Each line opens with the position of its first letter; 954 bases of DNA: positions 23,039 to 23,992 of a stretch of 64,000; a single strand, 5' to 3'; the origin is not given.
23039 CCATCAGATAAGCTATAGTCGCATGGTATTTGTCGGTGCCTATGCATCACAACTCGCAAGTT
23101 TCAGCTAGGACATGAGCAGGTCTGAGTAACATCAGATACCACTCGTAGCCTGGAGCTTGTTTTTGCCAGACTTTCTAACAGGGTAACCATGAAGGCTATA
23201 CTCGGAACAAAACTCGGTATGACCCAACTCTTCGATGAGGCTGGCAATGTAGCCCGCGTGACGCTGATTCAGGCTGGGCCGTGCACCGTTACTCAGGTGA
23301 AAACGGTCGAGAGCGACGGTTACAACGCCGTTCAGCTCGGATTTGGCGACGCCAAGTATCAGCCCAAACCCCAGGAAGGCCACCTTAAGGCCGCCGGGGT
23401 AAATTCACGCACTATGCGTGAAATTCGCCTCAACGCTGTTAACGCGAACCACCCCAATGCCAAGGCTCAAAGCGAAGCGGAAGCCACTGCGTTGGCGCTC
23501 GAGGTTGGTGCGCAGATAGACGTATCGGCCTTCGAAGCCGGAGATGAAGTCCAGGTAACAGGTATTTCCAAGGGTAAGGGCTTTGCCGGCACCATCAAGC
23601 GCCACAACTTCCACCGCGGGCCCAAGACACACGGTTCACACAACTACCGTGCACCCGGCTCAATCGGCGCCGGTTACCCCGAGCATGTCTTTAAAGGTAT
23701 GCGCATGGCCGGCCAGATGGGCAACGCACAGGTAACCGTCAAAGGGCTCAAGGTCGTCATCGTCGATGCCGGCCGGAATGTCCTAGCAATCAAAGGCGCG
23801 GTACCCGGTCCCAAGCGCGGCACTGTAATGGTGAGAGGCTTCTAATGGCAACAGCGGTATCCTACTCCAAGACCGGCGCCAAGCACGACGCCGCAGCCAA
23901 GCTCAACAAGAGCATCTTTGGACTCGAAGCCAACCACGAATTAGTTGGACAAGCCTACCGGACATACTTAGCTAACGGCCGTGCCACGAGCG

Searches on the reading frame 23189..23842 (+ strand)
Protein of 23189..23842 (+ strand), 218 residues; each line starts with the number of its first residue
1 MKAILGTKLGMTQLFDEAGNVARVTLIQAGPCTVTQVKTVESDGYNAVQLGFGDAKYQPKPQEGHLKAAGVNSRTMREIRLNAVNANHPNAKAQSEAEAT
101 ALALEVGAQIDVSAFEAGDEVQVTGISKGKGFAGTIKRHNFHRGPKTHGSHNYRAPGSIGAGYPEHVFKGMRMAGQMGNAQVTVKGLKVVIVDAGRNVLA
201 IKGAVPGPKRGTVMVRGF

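Call 5: search_protein_families(library=pfam, proteins=[window:23189-23842:+], max_evalue=0.01)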
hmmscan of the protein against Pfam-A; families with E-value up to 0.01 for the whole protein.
window:23189-23842:+ (218 aa): 1 family
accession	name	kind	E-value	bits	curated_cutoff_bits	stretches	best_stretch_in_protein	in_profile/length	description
PF00297.29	Ribosomal_L3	-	5.1e-15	55.8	22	1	113-195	210-291/369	Ribosomal protein L3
